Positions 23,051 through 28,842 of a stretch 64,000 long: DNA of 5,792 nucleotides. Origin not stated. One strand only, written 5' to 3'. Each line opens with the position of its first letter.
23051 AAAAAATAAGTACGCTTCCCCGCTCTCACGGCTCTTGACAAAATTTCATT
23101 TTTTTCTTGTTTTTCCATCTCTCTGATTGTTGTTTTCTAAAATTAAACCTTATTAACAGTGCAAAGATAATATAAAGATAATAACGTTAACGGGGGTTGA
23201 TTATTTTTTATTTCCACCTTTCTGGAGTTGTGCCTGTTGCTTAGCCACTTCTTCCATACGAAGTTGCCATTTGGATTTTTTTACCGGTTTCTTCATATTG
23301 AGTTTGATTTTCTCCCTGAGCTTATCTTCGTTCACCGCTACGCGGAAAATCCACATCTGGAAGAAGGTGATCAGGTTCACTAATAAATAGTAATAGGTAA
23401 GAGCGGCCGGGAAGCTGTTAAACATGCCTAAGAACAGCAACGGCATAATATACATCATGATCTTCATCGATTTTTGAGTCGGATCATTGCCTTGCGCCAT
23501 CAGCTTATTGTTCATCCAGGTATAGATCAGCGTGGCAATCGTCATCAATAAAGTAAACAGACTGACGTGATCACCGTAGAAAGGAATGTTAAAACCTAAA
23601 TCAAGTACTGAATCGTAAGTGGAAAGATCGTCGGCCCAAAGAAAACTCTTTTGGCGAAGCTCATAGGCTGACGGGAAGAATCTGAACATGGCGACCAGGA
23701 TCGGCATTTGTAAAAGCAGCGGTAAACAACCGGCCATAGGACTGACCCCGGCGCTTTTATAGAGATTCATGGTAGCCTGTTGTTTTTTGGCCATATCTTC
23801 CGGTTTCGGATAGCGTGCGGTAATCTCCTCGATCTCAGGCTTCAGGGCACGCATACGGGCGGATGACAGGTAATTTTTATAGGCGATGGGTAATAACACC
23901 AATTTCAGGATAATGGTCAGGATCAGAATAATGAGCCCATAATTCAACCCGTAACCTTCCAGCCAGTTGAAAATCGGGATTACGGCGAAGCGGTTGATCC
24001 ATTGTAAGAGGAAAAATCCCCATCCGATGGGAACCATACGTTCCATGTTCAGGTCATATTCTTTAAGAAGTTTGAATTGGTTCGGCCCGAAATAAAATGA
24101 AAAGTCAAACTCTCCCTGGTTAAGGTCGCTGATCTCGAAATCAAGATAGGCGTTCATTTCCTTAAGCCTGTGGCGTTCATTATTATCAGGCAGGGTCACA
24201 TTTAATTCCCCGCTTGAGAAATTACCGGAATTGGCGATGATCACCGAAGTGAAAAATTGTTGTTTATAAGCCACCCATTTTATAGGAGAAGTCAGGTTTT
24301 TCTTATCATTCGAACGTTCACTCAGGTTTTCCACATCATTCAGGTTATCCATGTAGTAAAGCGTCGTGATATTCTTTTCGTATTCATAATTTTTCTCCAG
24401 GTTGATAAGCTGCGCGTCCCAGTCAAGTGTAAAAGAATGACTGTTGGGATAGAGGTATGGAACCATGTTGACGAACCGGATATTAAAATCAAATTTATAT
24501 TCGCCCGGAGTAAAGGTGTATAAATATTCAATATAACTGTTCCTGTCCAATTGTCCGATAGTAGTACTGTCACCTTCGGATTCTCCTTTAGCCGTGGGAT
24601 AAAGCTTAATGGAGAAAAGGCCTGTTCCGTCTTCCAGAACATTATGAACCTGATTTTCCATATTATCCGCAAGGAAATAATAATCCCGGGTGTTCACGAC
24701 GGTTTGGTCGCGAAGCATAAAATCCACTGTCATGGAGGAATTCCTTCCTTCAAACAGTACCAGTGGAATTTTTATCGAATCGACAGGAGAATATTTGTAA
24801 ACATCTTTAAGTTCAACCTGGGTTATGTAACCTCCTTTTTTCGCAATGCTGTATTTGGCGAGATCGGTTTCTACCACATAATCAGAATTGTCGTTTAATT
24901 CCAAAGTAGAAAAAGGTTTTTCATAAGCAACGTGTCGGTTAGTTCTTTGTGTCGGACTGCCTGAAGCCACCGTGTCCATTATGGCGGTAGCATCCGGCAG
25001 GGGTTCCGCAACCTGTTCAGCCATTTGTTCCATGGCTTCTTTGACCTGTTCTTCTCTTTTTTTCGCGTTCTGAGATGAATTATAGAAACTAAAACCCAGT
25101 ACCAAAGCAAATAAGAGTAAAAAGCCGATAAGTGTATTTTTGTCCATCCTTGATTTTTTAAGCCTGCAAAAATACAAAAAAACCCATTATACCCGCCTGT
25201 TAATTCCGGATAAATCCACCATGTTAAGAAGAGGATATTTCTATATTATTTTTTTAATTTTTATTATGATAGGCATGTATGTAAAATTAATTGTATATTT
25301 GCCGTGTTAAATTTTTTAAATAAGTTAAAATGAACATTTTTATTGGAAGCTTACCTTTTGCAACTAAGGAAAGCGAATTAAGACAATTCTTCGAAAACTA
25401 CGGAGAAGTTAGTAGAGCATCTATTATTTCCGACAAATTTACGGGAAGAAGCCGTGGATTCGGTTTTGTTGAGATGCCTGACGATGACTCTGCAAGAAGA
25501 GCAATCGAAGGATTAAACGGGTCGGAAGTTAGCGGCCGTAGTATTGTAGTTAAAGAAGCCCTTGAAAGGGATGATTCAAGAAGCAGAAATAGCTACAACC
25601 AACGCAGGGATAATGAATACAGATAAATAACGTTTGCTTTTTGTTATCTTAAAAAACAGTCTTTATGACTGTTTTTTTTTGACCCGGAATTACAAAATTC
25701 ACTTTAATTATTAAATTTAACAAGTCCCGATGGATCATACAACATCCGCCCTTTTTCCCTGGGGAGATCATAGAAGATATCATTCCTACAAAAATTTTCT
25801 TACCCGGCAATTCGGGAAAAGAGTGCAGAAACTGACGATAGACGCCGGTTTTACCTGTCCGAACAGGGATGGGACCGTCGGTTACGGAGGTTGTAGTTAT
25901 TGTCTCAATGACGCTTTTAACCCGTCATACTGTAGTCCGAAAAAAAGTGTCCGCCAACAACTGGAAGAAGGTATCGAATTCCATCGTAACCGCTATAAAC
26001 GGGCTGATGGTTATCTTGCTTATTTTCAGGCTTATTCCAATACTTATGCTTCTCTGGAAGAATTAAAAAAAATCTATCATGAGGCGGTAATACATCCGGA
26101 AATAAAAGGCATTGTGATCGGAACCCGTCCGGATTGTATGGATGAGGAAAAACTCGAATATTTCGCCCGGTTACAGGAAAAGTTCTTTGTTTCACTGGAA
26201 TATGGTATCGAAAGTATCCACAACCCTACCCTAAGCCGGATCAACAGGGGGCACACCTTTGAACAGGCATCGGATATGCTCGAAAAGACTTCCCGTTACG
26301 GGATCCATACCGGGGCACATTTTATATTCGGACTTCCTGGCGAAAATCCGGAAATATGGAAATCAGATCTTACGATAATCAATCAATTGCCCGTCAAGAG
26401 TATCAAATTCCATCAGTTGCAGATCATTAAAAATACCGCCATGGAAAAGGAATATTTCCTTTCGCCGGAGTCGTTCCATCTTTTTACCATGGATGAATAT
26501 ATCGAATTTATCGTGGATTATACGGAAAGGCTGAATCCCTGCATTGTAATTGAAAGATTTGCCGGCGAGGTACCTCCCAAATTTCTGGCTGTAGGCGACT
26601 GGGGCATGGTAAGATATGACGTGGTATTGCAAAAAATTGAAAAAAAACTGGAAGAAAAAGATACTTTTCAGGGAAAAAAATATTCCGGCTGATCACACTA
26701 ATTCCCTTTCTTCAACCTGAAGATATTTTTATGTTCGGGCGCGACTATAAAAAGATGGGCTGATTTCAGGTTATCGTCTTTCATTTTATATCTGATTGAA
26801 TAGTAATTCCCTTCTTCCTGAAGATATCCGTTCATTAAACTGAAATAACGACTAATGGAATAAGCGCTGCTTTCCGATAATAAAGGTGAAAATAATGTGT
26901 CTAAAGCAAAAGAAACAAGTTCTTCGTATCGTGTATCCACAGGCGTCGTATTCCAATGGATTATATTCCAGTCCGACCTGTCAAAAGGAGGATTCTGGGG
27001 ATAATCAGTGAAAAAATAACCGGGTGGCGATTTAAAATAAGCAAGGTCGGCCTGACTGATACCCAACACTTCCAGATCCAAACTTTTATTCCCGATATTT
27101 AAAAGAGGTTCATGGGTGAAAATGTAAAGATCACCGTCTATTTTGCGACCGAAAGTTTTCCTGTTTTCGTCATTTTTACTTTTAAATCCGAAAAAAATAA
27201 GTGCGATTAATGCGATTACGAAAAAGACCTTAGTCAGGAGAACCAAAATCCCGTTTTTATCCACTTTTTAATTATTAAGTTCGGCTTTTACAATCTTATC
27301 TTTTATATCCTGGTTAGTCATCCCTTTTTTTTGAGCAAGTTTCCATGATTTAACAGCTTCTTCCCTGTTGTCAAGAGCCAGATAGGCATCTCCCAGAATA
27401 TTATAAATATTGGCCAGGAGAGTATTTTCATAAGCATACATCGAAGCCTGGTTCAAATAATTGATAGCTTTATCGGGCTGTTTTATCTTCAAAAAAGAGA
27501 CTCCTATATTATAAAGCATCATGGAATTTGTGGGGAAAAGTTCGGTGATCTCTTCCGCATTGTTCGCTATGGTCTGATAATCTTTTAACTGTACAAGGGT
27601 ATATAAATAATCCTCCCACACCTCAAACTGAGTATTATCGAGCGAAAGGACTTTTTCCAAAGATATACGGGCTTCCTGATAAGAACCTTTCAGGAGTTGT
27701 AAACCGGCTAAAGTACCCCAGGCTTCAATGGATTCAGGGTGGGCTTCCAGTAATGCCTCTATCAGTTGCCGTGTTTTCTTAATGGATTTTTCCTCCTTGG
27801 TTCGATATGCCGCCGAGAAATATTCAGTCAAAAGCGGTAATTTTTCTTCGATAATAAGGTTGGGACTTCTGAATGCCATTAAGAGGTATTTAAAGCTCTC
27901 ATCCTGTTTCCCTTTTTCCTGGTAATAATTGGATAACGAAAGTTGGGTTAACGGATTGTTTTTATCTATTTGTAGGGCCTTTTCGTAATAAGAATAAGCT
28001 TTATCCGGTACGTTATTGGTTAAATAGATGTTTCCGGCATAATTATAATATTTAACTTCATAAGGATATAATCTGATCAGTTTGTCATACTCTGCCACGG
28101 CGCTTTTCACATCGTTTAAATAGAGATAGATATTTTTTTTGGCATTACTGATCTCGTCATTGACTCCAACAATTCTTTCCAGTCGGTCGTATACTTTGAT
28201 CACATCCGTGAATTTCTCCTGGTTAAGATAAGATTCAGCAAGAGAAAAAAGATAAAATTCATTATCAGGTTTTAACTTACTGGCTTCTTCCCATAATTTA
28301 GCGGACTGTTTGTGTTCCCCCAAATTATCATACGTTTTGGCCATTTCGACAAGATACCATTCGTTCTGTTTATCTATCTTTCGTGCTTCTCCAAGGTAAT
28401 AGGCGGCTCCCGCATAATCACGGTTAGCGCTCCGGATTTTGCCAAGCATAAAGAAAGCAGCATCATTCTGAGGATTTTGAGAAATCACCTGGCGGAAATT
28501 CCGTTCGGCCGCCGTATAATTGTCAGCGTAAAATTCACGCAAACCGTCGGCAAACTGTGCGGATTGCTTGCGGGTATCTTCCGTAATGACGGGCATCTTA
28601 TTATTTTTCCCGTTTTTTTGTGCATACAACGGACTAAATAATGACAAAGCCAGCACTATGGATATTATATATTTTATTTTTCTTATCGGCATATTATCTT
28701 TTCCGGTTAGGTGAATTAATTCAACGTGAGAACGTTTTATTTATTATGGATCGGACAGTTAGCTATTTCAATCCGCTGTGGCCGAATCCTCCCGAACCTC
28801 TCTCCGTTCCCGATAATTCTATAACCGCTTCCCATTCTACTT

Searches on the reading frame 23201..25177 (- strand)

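Call 80: search_protein_families(library=ncbifam, max_evalue=1e-10, proteins=[window:23201-25177:-])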
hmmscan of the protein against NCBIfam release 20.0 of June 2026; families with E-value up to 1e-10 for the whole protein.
window:23201-25177:- (658 aa): 20 families
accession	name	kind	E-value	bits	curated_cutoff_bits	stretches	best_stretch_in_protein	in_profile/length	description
NF002356.0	PRK01318.2-3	equivalog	4.3e-185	616.7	460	1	11-654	1-620/627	membrane protein insertase YidC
NF002359.0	PRK01318.2-6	equivalog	2.1e-142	475.6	600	1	8-656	3-623/624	membrane protein insertase YidC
NF002353.0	PRK01318.1-4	equivalog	2.8e-55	188.1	365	1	286-630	253-592/596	membrane protein insertase YidC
TIGR03592.1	yidC_oxa1_cterm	subfamily_domain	4.4e-55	186.7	84.3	1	412-611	1-189/191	membrane protein insertase YidC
NF002352.0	PRK01318.1-3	equivalog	2.6e-51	175.4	447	1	16-619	7-556/562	membrane protein insertase YidC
NF002355.0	PRK01318.2-2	equivalog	2.7e-49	168.2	891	1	11-616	1-598/602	membrane protein insertase YidC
NF002357.0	PRK01318.2-4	equivalog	1.1e-42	146.5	479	1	280-625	222-526/532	membrane protein insertase YidC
NF002351.0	PRK01318.1-1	equivalog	2.3e-40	138.9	740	1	289-615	239-534/545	membrane protein insertase YidC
NF002168.0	PRK01001.1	equivalog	1.4e-35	122.9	670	1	403-630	569-793/795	membrane protein insertase YidC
NF002803.0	PRK02944.1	equivalog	2.6e-35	122.1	377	1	408-612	54-241/255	YidC family membrane integrase SpoIIIJ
NF002350.0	PRK01315.1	equivalog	1.9e-27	96.3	282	1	380-610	11-253/329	membrane protein insertase YidC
NF002358.0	PRK01318.2-5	equivalog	8.8e-27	94.1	605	1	220-618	159-542/545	membrane protein insertase YidC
NF002354.0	PRK01318.2-1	equivalog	5e-26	91.3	1094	1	356-621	301-541/548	membrane protein insertase YidC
NF002734.0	PRK02654.1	equivalog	5.3e-23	81.5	324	1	391-498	5-113/384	membrane protein insertase YidC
NF002687.0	PRK02463.1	equivalog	1e-22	80.4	425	1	408-654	55-290/307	membrane protein insertase YidC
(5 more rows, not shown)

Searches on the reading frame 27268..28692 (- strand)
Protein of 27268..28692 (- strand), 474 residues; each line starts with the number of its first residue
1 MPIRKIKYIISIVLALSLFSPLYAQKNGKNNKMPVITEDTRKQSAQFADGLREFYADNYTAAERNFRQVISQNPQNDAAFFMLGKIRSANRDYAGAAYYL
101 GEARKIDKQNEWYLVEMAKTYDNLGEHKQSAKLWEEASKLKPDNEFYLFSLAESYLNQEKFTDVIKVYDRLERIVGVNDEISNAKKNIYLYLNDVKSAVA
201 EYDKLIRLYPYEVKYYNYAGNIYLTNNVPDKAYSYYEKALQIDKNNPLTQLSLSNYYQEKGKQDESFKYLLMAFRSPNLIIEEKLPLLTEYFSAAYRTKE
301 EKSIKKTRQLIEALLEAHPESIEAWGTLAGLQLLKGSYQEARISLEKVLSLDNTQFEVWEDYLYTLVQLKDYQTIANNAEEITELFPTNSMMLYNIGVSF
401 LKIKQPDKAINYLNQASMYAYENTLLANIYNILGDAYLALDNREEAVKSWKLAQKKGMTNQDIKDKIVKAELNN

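Call 80: search_protein_families(library=ncbifam, max_evalue=1e-10, proteins=[window:27268-28692:-])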
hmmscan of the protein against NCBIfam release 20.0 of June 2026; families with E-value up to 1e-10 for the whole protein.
window:27268-28692:- (474 aa): 9 families
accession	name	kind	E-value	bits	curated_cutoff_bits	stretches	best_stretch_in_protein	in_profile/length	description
TIGR02917.1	PEP_TPR_lipo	equivalog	2.5e-32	111.7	312.2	1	44-269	296-521/899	XrtA/PEP-CTERM system TPR-repeat protein PrsT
NF040959.1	MamA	equivalog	4.1e-21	75.4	200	0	299-453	48-199/204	magnetosome protein MamA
TIGR02552.1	LcrH_SycD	equivalog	2.5e-14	53.2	104.8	0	42-145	17-120/136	SycD/LcrH family type III secretion system chaperone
TIGR03939.1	PGA_TPR_OMP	equivalog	4.8e-14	51.5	366.65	0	304-389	411-496/800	poly-beta-1,6 N-acetyl-D-glucosamine export porin PgaA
NF033920.0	C39_PA2778_fam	equivalog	4e-13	49.4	150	0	57-142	170-255/255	PA2778 family cysteine peptidase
NF008757.0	PRK11788.1-5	equivalog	1.4e-12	47.5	363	0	295-415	187-307/388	lipopolysaccharide assembly protein LapB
NF052415.1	T3SS_chap_SctY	equivalog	2.3e-12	47.3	70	0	304-354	22-72/106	type III secretion apparatus assembly chaperone SctY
TIGR02521.1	type_IV_pilW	equivalog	2.8e-12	46.7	154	0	189-354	41-201/234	type IV pilus biogenesis/stability protein PilW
TIGR00540.1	TPR_hemY_coli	hypoth_equivalog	7.9e-12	44.6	142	0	70-137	319-385/385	heme biosynthesis-associated TPR protein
